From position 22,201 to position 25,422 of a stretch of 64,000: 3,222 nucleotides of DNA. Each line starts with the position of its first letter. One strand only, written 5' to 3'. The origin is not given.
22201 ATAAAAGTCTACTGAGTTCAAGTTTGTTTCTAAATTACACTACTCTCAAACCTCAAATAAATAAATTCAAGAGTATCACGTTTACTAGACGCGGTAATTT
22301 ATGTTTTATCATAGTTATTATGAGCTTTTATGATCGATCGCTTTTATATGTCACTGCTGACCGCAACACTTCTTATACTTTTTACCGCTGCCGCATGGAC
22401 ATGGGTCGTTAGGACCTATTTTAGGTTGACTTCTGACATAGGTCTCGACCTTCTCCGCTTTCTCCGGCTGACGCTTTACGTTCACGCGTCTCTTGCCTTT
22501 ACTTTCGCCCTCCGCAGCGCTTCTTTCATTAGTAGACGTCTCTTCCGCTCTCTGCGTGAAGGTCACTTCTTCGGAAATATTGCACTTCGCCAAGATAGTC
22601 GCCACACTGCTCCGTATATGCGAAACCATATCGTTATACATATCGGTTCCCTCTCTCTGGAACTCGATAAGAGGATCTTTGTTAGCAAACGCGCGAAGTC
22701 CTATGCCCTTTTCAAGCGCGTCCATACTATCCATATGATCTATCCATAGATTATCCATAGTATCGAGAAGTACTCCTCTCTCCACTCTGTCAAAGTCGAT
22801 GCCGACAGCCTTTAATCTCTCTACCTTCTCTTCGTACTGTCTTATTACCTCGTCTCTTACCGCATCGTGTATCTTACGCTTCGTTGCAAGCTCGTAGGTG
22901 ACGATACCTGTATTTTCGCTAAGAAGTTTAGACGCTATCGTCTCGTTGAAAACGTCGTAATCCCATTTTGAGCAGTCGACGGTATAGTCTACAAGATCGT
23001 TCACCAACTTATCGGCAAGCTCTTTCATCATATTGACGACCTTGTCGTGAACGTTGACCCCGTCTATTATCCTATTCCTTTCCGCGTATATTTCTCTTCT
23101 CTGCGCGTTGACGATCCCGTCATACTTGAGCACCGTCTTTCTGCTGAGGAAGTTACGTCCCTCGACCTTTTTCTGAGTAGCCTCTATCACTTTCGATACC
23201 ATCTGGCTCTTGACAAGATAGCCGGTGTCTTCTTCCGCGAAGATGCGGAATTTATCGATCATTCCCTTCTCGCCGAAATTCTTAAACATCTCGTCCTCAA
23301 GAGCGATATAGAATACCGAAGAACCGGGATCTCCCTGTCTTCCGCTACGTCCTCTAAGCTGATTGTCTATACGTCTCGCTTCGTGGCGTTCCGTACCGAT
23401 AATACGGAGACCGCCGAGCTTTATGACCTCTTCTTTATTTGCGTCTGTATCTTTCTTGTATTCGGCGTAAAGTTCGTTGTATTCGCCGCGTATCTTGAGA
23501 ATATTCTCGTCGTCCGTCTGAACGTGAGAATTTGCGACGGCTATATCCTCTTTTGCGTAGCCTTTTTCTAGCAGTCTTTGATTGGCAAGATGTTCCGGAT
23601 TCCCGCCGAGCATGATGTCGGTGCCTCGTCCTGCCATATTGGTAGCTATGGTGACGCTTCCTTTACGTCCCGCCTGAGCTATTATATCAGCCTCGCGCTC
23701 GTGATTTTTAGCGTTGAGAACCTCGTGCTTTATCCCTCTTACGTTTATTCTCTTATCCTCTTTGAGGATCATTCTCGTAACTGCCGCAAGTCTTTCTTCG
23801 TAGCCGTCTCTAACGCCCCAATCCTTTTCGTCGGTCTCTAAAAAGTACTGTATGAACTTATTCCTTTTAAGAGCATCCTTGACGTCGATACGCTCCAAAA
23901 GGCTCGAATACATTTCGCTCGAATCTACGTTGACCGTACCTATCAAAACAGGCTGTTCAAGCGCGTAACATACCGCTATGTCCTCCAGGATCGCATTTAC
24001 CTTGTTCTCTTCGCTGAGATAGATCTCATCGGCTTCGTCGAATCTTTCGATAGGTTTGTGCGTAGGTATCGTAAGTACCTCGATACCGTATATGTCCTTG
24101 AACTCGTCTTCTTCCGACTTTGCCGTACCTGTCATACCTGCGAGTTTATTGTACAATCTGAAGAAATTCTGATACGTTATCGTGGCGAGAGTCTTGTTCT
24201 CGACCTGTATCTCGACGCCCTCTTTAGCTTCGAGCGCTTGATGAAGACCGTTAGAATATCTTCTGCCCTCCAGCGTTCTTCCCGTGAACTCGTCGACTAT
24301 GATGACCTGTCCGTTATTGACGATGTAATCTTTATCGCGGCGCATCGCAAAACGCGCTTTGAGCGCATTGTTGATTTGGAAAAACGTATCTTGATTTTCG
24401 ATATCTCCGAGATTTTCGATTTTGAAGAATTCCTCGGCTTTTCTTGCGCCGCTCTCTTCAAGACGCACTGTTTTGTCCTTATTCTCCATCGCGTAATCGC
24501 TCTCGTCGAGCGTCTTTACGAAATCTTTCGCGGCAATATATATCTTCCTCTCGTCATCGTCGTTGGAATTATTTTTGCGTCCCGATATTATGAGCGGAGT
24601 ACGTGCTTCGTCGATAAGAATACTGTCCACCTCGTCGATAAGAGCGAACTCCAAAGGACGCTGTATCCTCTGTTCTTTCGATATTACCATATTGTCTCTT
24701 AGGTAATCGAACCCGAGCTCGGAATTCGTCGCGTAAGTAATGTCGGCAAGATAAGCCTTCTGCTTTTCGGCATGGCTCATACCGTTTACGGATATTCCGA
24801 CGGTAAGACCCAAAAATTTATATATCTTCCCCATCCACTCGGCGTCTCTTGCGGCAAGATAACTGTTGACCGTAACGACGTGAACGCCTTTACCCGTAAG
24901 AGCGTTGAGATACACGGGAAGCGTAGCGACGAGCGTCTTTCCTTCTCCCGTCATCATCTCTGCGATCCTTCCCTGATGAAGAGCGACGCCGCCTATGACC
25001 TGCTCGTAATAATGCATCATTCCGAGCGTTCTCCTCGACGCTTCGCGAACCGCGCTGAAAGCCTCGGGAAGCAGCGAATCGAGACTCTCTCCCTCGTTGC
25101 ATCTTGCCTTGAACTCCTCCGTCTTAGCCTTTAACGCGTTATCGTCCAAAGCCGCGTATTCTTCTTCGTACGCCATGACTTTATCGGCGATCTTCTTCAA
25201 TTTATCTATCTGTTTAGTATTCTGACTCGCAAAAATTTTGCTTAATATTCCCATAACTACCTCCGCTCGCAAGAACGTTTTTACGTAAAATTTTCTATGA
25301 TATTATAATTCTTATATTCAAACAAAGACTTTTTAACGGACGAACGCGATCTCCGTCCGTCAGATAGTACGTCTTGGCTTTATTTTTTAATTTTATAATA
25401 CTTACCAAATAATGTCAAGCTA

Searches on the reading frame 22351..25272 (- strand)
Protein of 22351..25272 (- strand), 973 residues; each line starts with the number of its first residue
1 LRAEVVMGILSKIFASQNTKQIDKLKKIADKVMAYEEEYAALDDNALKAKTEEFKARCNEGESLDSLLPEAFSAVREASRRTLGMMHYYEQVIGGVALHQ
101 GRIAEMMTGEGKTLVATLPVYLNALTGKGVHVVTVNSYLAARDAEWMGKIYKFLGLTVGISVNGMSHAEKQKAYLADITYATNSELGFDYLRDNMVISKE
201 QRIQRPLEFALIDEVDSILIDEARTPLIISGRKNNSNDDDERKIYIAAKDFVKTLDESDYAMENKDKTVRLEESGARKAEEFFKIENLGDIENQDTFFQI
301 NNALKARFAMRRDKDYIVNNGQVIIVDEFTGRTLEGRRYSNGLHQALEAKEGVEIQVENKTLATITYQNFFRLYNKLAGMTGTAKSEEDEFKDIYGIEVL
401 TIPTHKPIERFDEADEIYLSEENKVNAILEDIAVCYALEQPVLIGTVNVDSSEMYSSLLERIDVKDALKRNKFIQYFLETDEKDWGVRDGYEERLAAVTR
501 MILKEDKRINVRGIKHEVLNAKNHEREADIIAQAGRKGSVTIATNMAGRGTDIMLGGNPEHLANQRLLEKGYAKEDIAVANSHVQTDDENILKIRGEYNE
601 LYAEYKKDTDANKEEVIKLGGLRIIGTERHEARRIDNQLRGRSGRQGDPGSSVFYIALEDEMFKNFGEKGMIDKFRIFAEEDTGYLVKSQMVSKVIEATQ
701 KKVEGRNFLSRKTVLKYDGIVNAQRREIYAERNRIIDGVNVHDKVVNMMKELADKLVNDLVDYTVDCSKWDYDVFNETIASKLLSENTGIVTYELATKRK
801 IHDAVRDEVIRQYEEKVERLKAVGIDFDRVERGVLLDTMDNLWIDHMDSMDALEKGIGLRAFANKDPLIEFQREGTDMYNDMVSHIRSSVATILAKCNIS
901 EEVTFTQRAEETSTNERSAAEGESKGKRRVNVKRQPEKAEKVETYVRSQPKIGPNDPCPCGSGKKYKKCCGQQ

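Call 8: search_protein_families(library=pfam, proteins=[window:22351-25272:-])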
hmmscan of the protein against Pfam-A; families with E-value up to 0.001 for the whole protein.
window:22351-25272:- (973 aa): 6 families
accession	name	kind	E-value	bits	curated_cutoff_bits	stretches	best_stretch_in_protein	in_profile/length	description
PF07517.20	SecA_DEAD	-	2.7e-126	421.2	24.6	1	11-392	2-290/290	SecA DEAD-like domain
PF21090.3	P-loop_SecA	-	3.9e-75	252.4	27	1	407-671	1-193/205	SecA P-loop domain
PF07516.18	SecA_SW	-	1.3e-52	179.3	26.7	1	687-897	2-199/200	SecA Wing and Scaffold domain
PF01043.26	SecA_PP_bind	-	5.8e-37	127.1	23.5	1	241-348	2-110/110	SecA preprotein cross-linking domain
PF02810.21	SEC-C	-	1.3e-08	35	20.4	1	955-971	2-18/19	SEC-C motif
PF00270.35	DEAD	-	3.7e-06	27.2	26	1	103-221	18-132/167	DEAD/DEAH box helicase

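Call 9: search_protein_families(library=ncbifam, proteins=[window:22351-25272:-])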
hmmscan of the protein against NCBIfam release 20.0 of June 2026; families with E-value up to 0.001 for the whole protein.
window:22351-25272:- (973 aa): 14 families
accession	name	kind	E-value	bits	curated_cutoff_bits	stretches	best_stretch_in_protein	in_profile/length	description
NF009538.1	PRK12904.1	equivalog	0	1055.3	814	2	9-467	1-452/814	preprotein translocase subunit SecA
TIGR00963.1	secA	equivalog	5.9e-301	1000.4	800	2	32-468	1-435/787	preprotein translocase subunit SecA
NF006630.0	PRK09200.1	subfamily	2.7e-268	892.2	862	3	14-466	6-455/789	preprotein translocase subunit SecA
TIGR04397.1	SecA2_Bac_anthr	exception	7.9e-252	837.8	1085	3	11-470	2-457/774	accessory Sec system translocase SecA2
NF009536.0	PRK12901.1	equivalog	2.2e-230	767.8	1493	6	84-255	169-337/1118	preprotein translocase subunit SecA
TIGR03714.1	secA2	equivalog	5.4e-223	742.5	930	3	18-467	2-452/762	accessory Sec system translocase SecA2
NF012136.0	SecA2_Lm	equivalog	1.2e-194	648.6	1100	3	18-465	7-449/776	accessory Sec system translocase SecA2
TIGR04221.1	SecA2_Mycobac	equivalog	6.4e-168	560.3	725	4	11-465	6-451/762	accessory Sec system translocase SecA2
NF004088.0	PRK05590.1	equivalog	2.2e-10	41.1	140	1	937-972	130-165/166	hypothetical protein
NF002449.0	PRK01617.1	equivalog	1.6e-09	38.3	141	1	948-972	130-154/154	hypothetical protein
NF002592.0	PRK02250.1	equivalog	5.9e-08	33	158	1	935-971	132-167/167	hypothetical protein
NF007704.0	PRK10396.1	equivalog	6.7e-08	32.8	149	1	938-970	187-219/221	hypothetical protein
TIGR04102.1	SWIM_PBPRA1643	hypoth_equivalog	7.1e-08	32.8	68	1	947-971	84-108/108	PBPRA1643 family SWIM/SEC-C metal-binding motif protein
NF001213.0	PRK00183.1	equivalog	1.7e-06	28.2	158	1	918-971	102-153/157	hypothetical protein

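Call 13: find_encoding_contigs(protein=window:22354-25272:-, flank=10000, max_places=6)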
Protein window:22354-25272:- (973 aa): no gene with exactly this product is on record in the collection.

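Call 16: find_encoding_contigs(protein=window:22354-25254:-, flank=10000, max_places=6)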
Protein window:22354-25254:- (967 aa): 24 contigs read that carry it; 6 places shown.
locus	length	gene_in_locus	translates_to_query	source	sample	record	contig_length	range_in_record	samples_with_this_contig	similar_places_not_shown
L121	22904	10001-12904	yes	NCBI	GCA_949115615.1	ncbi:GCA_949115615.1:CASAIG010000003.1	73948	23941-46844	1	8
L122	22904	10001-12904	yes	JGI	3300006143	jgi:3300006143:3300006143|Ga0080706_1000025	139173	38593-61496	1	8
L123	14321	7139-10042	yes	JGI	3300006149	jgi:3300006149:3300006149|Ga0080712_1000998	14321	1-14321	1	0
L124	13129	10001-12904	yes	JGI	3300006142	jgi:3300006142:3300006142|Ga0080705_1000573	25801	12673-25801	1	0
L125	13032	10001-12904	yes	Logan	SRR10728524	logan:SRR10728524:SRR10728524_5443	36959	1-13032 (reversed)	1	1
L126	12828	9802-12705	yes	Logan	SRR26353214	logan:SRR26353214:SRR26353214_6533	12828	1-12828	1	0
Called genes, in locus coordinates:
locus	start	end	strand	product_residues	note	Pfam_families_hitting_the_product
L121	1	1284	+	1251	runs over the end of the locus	PF04563:RNA_pol_Rpb2_1, PF04561:RNA_pol_Rpb2_2, PF04565:RNA_pol_Rpb2_3, PF10385:RNA_pol_Rpb2_45, PF00562:RNA_pol_Rpb2_6, PF04560:RNA_pol_Rpb2_7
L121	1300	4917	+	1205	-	PF04997:RNA_pol_Rpb1_1, PF00623:RNA_pol_Rpb1_2, PF04983:RNA_pol_Rpb1_3, PF05000:RNA_pol_Rpb1_4, PF04998:RNA_pol_Rpb1_5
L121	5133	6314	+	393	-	PF00438:S-AdoMet_synt_N, PF02772:S-AdoMet_synt_M, PF02773:S-AdoMet_synt_C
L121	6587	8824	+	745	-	PF23139:OB_YrrC, PF14520:HHH_5 (faint), PF14490:HHH_RecD2, PF05970:PIF1 (weak), PF13245:AAA_19, PF13604:AAA_30, PF18335:SH3_13, PF13538:UvrD_C_2, +3 more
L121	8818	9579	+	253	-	PF18912:DZR_2, PF00156:Pribosyltran (weak)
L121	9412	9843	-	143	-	-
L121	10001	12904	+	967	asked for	PF07517:SecA_DEAD, PF00270:DEAD (weak), PF01043:SecA_PP_bind, PF21090:P-loop_SecA, PF07516:SecA_SW, PF02810:SEC-C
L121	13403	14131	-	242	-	PF00657:Lipase_GDSL, PF13472:Lipase_GDSL_2, PF17182:OSK (weak)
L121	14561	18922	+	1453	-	-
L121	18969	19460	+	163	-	-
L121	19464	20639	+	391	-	PF00465:Fe-ADH, PF13685:Fe-ADH_2, PF25137:ADH_Fe_C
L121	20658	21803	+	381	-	PF00465:Fe-ADH, PF13685:Fe-ADH_2 (faint), PF25137:ADH_Fe_C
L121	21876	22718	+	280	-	PF12541:DUF3737, PF13229:Beta_helix (faint)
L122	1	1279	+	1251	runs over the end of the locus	PF04563:RNA_pol_Rpb2_1, PF04561:RNA_pol_Rpb2_2, PF04565:RNA_pol_Rpb2_3, PF10385:RNA_pol_Rpb2_45, PF00562:RNA_pol_Rpb2_6, PF04560:RNA_pol_Rpb2_7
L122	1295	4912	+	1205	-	PF04997:RNA_pol_Rpb1_1, PF00623:RNA_pol_Rpb1_2, PF04983:RNA_pol_Rpb1_3, PF05000:RNA_pol_Rpb1_4, PF04998:RNA_pol_Rpb1_5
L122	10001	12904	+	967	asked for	PF07517:SecA_DEAD, PF00270:DEAD (weak), PF01043:SecA_PP_bind, PF21090:P-loop_SecA, PF07516:SecA_SW, PF02810:SEC-C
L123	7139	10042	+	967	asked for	PF07517:SecA_DEAD, PF00270:DEAD (weak), PF01043:SecA_PP_bind, PF21090:P-loop_SecA, PF07516:SecA_SW, PF02810:SEC-C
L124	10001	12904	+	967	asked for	PF07517:SecA_DEAD, PF00270:DEAD (weak), PF01043:SecA_PP_bind, PF21090:P-loop_SecA, PF07516:SecA_SW, PF02810:SEC-C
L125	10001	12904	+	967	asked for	PF07517:SecA_DEAD, PF00270:DEAD (weak), PF01043:SecA_PP_bind, PF21090:P-loop_SecA, PF07516:SecA_SW, PF02810:SEC-C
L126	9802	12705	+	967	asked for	PF07517:SecA_DEAD, PF00270:DEAD (weak), PF01043:SecA_PP_bind, PF21090:P-loop_SecA, PF07516:SecA_SW, PF02810:SEC-C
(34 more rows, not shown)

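Call 27: list_cluster_members(proteins=[window:22354-25254:-])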
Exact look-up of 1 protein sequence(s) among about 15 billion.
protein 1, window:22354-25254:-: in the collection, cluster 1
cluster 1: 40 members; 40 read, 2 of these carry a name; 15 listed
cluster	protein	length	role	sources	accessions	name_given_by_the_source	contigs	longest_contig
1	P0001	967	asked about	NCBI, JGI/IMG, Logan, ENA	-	-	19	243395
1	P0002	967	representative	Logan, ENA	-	-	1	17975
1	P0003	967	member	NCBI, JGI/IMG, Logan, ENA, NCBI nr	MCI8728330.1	MAG: preprotein translocase subunit SecA [Clostridia bacterium] | preprotein translocase subunit SecA | preprotein translocase subunit SecA [Clostridia bacterium]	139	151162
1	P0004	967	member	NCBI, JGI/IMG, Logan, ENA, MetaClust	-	\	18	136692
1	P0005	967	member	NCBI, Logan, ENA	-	-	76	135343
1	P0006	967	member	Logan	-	-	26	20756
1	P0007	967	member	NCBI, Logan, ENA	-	-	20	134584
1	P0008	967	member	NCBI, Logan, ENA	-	-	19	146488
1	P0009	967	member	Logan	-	-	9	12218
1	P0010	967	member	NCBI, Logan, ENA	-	-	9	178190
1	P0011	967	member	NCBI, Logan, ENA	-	-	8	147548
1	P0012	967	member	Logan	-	-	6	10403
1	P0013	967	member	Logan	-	-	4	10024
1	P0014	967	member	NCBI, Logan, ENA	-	-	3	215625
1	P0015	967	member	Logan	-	-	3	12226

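Call 34: find_encoding_contigs(protein=P0003, flank=4000, max_places=10)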
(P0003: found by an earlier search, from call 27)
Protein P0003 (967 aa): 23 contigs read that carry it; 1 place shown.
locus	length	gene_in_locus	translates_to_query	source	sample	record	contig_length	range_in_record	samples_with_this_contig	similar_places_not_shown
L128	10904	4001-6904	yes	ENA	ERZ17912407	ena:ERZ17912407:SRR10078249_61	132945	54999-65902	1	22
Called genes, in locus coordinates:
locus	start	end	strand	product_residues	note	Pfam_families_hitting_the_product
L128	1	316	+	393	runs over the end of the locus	PF00438:S-AdoMet_synt_N, PF02772:S-AdoMet_synt_M, PF02773:S-AdoMet_synt_C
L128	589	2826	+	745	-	PF23139:OB_YrrC, PF14520:HHH_5 (faint), PF14490:HHH_RecD2, PF05970:PIF1 (weak), PF13245:AAA_19, PF13604:AAA_30, PF18335:SH3_13, PF13538:UvrD_C_2, +3 more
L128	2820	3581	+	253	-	PF18912:DZR_2, PF00156:Pribosyltran (weak)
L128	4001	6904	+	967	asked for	PF07517:SecA_DEAD, PF00270:DEAD (weak), PF01043:SecA_PP_bind, PF21090:P-loop_SecA, PF07516:SecA_SW, PF02810:SEC-C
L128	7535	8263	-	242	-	PF00657:Lipase_GDSL, PF13472:Lipase_GDSL_2, PF17182:OSK (weak)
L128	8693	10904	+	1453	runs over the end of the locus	-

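Call 36: find_encoding_contigs(protein=P0005, flank=4000, max_places=10)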
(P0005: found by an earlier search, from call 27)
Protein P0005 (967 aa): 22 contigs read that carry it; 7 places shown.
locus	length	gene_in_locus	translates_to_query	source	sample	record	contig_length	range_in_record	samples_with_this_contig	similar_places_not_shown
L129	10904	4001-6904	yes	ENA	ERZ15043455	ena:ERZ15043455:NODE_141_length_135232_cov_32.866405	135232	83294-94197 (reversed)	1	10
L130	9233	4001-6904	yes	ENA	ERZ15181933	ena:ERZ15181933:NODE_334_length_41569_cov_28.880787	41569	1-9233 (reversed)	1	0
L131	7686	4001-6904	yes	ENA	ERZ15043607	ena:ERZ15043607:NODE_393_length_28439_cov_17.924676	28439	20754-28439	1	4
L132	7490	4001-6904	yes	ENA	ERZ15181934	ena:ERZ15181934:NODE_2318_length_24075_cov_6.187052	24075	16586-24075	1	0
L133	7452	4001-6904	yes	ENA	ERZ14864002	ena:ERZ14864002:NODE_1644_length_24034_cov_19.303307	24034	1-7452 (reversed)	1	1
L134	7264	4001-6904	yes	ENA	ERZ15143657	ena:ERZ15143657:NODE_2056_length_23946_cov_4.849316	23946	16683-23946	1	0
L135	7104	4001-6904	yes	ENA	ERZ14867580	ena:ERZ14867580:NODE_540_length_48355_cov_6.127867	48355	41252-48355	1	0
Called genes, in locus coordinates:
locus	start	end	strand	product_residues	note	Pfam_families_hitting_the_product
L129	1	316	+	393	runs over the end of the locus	PF00438:S-AdoMet_synt_N, PF02772:S-AdoMet_synt_M, PF02773:S-AdoMet_synt_C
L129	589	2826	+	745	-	PF23139:OB_YrrC, PF14520:HHH_5 (faint), PF14490:HHH_RecD2, PF05970:PIF1 (weak), PF13245:AAA_19, PF13604:AAA_30, PF18335:SH3_13, PF13538:UvrD_C_2, +3 more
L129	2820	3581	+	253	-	PF18912:DZR_2, PF00156:Pribosyltran (weak)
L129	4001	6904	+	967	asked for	PF07517:SecA_DEAD, PF00270:DEAD (weak), PF01043:SecA_PP_bind, PF21090:P-loop_SecA, PF07516:SecA_SW, PF02810:SEC-C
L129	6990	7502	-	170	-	-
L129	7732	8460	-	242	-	PF00657:Lipase_GDSL, PF13472:Lipase_GDSL_2, PF17182:OSK (weak)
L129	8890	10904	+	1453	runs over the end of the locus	-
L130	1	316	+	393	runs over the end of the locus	PF00438:S-AdoMet_synt_N, PF02772:S-AdoMet_synt_M, PF02773:S-AdoMet_synt_C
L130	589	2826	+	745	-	PF23139:OB_YrrC, PF14520:HHH_5 (faint), PF14490:HHH_RecD2, PF05970:PIF1 (weak), PF13245:AAA_19, PF13604:AAA_30, PF18335:SH3_13, PF13538:UvrD_C_2, +3 more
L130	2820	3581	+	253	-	PF18912:DZR_2, PF00156:Pribosyltran (weak)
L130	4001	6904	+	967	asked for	PF07517:SecA_DEAD, PF00270:DEAD (weak), PF01043:SecA_PP_bind, PF21090:P-loop_SecA, PF07516:SecA_SW, PF02810:SEC-C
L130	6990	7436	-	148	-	-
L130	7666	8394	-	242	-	PF00657:Lipase_GDSL, PF13472:Lipase_GDSL_2, PF17182:OSK (weak)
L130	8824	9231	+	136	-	?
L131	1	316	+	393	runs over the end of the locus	PF00438:S-AdoMet_synt_N, PF02772:S-AdoMet_synt_M, PF02773:S-AdoMet_synt_C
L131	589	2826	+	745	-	PF23139:OB_YrrC, PF14520:HHH_5 (faint), PF14490:HHH_RecD2, PF05970:PIF1 (weak), PF13245:AAA_19, PF13604:AAA_30, PF18335:SH3_13, PF13538:UvrD_C_2, +3 more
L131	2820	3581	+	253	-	PF18912:DZR_2, PF00156:Pribosyltran (weak)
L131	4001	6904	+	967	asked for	PF07517:SecA_DEAD, PF00270:DEAD (weak), PF01043:SecA_PP_bind, PF21090:P-loop_SecA, PF07516:SecA_SW, PF02810:SEC-C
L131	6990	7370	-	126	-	-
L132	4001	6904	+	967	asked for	PF07517:SecA_DEAD, PF00270:DEAD (weak), PF01043:SecA_PP_bind, PF21090:P-loop_SecA, PF07516:SecA_SW, PF02810:SEC-C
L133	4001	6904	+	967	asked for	PF07517:SecA_DEAD, PF00270:DEAD (weak), PF01043:SecA_PP_bind, PF21090:P-loop_SecA, PF07516:SecA_SW, PF02810:SEC-C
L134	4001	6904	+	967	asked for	PF07517:SecA_DEAD, PF00270:DEAD (weak), PF01043:SecA_PP_bind, PF21090:P-loop_SecA, PF07516:SecA_SW, PF02810:SEC-C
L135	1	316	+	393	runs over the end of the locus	PF00438:S-AdoMet_synt_N, PF02772:S-AdoMet_synt_M, PF02773:S-AdoMet_synt_C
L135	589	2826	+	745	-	PF23139:OB_YrrC, PF14520:HHH_5 (faint), PF14490:HHH_RecD2, PF05970:PIF1 (weak), PF13245:AAA_19, PF13604:AAA_30, PF18335:SH3_13, PF13538:UvrD_C_2, +3 more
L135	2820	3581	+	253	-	PF18912:DZR_2, PF00156:Pribosyltran (weak)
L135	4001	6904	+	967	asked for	PF07517:SecA_DEAD, PF00270:DEAD (weak), PF01043:SecA_PP_bind, PF21090:P-loop_SecA, PF07516:SecA_SW, PF02810:SEC-C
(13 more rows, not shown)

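Call 58: find_homologous_proteins(query=window:22354-25254:-, max_evalue=1e-100)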
Query window:22354-25254:- (967 aa): 8000 proteins with E <= 1e-100 among 8000 candidates; the best 120 are listed.
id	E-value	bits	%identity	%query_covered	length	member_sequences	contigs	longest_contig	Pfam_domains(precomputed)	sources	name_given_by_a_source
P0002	0.0e+0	2132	99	100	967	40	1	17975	PF07517.21,PF00270.36,PF07516.19,PF21090.4,PF02810.22,PF01043.27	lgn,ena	-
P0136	0.0e+0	1144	55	100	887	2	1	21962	PF07517.21,PF00270.36,PF07516.19,PF21090.4,PF02810.22,PF01043.27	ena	-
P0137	0.0e+0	1029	52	99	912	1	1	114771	PF07517.21,PF00270.36,PF07516.19,PF21090.4,PF02810.22,PF01043.27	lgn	-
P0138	0.0e+0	1023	50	100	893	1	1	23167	PF07517.21,PF00270.36,PF07516.19,PF21090.4,PF02810.22,PF01043.27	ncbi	ncbi:MAG: preprotein translocase subunit SecA [Clostridia bacterium]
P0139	0.0e+0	1022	52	100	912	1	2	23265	PF07517.21,PF00270.36,PF07516.19,PF21090.4,PF02810.22,PF01043.27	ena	-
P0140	0.0e+0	1020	51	100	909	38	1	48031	PF07517.21,PF00270.36,PF07516.19,PF21090.4,PF02810.22,PF01043.27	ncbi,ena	-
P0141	0.0e+0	1016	52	100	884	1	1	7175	PF07517.21,PF00270.36,PF07516.19,PF21090.4,PF02810.22,PF01043.27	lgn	-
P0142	0.0e+0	1015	51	100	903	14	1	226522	PF07517.21,PF00270.36,PF07516.19,PF21090.4,PF02810.22,PF01043.27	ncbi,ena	-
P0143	0.0e+0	1015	50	99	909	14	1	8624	PF07517.21,PF00270.36,PF07516.19,PF21090.4,PF02810.22,PF01043.27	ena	-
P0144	0.0e+0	1014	50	99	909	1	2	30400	PF07517.21,PF00270.36,PF07516.19,PF21090.4,PF02810.22,PF01043.27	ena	-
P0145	0.0e+0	1014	50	99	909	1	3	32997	PF07517.21,PF00270.36,PF07516.19,PF21090.4,PF02810.22,PF01043.27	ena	-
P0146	0.0e+0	1013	50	99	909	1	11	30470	PF07517.21,PF00270.36,PF07516.19,PF21090.4,PF02810.22,PF01043.27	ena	-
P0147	0.0e+0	1013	50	99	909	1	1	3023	PF07517.21,PF00270.36,PF07516.19,PF21090.4,PF02810.22,PF01043.27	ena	-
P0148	0.0e+0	1013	50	99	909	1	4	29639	PF07517.21,PF00270.36,PF07516.19,PF21090.4,PF02810.22,PF01043.27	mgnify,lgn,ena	mgnify:FL=1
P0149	0.0e+0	1013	50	99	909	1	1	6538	PF07517.21,PF00270.36,PF07516.19,PF21090.4,PF02810.22,PF01043.27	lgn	-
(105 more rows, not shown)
